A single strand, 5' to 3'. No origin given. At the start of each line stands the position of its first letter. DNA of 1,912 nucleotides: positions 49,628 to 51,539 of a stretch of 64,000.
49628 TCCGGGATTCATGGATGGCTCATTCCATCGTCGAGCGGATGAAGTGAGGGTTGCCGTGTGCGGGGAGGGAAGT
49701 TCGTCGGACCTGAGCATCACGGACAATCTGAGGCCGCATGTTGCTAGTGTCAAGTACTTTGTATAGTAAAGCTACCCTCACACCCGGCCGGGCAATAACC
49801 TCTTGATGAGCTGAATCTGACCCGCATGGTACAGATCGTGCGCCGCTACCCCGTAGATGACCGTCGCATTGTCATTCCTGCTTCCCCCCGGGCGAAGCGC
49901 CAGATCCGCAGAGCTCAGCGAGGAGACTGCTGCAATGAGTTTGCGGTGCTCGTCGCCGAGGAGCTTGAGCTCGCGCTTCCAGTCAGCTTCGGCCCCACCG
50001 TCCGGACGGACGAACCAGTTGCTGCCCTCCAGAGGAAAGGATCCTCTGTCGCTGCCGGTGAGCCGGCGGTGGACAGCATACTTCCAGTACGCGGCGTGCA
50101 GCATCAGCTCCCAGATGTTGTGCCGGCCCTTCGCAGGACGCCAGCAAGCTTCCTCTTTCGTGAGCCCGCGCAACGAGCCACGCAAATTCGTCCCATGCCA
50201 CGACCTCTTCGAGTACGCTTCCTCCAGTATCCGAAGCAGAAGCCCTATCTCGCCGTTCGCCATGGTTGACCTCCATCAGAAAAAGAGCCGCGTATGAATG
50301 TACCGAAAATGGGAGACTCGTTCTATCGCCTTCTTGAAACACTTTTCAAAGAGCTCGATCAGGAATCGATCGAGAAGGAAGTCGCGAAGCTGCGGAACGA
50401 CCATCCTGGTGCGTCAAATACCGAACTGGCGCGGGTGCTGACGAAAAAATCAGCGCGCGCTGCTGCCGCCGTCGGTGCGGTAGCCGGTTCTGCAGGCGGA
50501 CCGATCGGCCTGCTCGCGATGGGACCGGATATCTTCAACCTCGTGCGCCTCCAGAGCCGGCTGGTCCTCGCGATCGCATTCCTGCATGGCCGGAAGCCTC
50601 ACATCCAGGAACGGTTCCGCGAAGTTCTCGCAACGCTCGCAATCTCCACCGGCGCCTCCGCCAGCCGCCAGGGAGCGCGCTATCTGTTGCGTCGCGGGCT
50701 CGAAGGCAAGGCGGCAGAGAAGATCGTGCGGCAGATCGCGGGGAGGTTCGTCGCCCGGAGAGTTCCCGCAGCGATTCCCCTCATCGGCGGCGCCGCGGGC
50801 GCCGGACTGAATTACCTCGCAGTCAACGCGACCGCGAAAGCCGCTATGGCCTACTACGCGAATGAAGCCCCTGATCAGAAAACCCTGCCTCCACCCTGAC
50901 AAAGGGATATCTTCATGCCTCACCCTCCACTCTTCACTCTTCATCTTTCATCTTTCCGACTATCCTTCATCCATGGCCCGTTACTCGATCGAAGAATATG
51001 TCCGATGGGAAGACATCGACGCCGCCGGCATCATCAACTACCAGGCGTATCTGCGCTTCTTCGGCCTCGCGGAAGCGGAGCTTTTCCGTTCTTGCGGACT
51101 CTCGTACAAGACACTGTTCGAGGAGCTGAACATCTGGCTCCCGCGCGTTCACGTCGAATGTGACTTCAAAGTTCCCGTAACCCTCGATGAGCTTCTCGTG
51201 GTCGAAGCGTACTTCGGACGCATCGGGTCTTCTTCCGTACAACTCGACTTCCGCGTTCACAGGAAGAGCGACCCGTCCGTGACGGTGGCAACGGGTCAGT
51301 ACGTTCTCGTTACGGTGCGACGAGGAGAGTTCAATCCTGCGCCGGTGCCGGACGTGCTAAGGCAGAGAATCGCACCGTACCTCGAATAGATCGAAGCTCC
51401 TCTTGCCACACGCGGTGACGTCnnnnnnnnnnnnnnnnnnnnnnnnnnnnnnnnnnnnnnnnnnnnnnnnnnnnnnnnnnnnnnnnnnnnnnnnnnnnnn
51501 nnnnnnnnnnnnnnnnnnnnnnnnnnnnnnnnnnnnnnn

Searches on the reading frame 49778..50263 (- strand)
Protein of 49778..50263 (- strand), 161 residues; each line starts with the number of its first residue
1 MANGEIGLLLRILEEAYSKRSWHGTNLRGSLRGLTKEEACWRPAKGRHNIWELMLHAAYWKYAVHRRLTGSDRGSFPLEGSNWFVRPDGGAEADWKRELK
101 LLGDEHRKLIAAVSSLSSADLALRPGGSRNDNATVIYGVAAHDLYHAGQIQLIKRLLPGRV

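Call 50: search_protein_families(library=pfam, proteins=[window:49778-50263:-], max_evalue=0.00001)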
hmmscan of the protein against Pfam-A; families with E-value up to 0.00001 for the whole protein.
window:49778-50263:- (161 aa): 1 family
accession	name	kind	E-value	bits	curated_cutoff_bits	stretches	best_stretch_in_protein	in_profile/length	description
PF12867.12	DinB_2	-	9.2e-15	55.7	24.8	1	25-150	7-128/128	DinB superfamily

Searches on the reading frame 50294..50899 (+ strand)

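Call 18: search_protein_families(library=pfam, proteins=[window:50294-50899:+])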
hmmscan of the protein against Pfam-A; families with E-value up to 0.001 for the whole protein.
window:50294-50899:+ (201 aa): 1 family
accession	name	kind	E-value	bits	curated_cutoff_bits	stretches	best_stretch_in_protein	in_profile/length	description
PF12787.12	EcsC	-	6.3e-11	42.8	30.4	1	49-188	86-235/240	EcsC protein family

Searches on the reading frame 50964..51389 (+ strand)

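Call 18: search_protein_families(library=pfam, proteins=[window:50964-51389:+])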
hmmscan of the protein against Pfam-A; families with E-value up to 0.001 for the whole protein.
window:50964-51389:+ (141 aa): 2 families
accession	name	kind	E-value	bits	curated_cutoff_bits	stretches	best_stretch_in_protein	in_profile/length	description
PF13279.12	4HBT_2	-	4.9e-12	46.8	25.5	1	13-135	1-121/122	Thioesterase-like superfamily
PF03061.28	4HBT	-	6.1e-07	30.1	20.6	1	22-104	2-76/79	Thioesterase superfamily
